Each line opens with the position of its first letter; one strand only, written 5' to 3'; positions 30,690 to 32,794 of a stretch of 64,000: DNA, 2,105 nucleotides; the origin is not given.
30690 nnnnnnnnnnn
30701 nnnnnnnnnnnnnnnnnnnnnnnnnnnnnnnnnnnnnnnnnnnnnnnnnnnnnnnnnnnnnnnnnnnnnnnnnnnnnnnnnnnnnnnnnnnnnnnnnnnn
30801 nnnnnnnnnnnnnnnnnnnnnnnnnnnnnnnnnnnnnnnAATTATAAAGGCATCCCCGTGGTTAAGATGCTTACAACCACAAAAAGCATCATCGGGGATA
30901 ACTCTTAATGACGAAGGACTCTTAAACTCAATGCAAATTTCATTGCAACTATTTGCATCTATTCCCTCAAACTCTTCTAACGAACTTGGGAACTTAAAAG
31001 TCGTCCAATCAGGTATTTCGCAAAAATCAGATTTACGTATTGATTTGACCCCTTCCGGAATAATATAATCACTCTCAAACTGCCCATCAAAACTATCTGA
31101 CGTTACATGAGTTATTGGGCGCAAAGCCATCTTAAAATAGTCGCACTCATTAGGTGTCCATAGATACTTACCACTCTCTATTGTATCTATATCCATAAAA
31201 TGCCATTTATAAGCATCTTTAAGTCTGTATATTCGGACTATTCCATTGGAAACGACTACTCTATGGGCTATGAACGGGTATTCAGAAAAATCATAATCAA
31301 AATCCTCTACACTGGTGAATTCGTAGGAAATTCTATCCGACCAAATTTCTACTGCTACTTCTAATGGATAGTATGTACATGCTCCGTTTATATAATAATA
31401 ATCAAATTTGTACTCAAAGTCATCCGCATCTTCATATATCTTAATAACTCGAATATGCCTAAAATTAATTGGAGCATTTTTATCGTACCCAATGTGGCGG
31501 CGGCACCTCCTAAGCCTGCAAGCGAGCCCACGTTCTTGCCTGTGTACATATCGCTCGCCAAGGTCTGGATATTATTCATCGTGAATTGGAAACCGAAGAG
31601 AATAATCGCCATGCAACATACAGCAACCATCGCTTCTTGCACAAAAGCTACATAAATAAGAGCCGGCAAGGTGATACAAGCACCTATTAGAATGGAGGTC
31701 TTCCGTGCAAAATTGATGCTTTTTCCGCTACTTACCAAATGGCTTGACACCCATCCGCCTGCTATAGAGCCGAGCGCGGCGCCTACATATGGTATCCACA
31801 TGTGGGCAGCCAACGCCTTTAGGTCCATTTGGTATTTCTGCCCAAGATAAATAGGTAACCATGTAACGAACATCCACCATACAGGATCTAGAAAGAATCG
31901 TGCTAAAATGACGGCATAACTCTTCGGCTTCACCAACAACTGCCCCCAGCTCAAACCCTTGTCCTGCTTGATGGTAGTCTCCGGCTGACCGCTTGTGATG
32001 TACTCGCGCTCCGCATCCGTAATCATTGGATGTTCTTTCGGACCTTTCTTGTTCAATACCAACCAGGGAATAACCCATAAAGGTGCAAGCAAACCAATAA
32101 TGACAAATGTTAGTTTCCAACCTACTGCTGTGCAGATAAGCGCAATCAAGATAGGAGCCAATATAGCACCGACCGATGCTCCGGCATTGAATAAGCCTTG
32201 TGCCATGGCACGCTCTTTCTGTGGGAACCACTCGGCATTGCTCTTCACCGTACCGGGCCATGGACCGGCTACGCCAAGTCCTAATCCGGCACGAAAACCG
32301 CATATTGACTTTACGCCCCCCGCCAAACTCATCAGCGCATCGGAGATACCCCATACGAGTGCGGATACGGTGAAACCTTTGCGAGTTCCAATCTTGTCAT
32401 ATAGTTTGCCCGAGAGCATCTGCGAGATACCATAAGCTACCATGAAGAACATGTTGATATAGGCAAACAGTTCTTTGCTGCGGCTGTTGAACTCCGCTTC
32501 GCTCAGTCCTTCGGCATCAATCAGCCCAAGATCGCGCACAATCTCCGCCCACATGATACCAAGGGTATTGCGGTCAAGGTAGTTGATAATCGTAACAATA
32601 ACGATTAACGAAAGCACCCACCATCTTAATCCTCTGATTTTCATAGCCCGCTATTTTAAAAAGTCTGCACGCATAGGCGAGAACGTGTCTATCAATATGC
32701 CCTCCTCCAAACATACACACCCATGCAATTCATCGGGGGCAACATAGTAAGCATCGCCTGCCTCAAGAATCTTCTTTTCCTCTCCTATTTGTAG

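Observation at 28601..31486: Second signalling module: unknown protein coupled to a membrane kinase, next to a signal-less LRR protein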

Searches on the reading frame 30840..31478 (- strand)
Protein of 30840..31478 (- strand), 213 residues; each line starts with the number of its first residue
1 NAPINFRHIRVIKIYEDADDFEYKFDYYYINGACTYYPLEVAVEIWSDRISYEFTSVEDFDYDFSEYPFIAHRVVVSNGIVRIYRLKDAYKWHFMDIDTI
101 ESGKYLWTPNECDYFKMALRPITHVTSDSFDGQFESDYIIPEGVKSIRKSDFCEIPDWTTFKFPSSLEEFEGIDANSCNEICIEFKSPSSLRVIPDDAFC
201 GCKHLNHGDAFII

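Call 63: find_homologous_proteins(query=window:30840-31478:-, max_evalue=0.001)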
Query window:30840-31478:- (213 aa): 1 proteins with E <= 0.001 among 27 candidates.
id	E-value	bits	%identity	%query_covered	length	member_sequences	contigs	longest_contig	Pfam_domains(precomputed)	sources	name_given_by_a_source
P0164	1.5e-76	275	100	56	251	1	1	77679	PF13306.13,PF13855.13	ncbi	ncbi:MAG: leucine-rich repeat domain-containing protein [Paludibacteraceae bacterium]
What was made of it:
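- Tried and rejected: Search with the LRR N-terminal region plus the start-less extension found only the annotated ORF itself (call 63).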

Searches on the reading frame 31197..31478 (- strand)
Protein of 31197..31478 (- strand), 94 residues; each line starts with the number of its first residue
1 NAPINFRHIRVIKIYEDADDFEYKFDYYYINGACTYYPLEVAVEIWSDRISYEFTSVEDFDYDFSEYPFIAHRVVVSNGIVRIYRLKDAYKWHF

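Call 76: search_protein_families(library=pfam, proteins=[window:31197-31478:-], max_evalue=1)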
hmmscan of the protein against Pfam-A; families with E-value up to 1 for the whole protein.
window:31197-31478:- (94 aa): 0 families

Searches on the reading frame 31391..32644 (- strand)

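Call 76: search_protein_families(library=pfam, proteins=[L073:4402-6330:+, L079:7075-9276:+], max_evalue=1)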
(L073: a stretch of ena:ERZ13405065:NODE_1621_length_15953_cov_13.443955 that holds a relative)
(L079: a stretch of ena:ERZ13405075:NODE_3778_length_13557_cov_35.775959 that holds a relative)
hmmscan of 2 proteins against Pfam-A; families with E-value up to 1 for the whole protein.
L073:4402-6330:+ (643 aa): 6 families
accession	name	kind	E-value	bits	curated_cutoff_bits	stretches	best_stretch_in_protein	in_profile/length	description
PF13306.12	LRR_5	-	1.7e-141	464.8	27.7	5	234-362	1-126/127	BspA type Leucine rich repeat region (6 copies)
PF13855.12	LRR_8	-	8.2e-15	54.8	27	2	256-298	13-56/61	Leucine rich repeat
PF23952.1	LRR_EndoS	-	1.2e-05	25.9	27.9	1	361-414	37-90/116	Endo-beta-N-acetylglucosaminidase EndoS LRR domain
PF12799.13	LRR_4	-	0.0022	18.6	27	0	360-397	1-39/44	Leucine Rich repeats (2 copies)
PF05725.18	FNIP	-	0.0085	16.6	21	0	293-306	27-40/44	FNIP Repeat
PF01457.22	Peptidase_M8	-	0.027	13.6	21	0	278-318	481-521/529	Leishmanolysin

L079:7075-9276:+ (734 aa): 3 families
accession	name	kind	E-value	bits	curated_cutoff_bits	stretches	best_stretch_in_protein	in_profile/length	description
PF02493.26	MORN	-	0.00061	20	22.5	1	440-457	1-18/23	MORN repeat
PF13735.12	tRNA_NucTran2_2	-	0.045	14.2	27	1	665-721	86-141/149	tRNA nucleotidyltransferase domain 2 putative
PF12690.13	BsuPI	-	0.078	13.4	22.9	1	658-700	29-67/101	Intracellular proteinase inhibitor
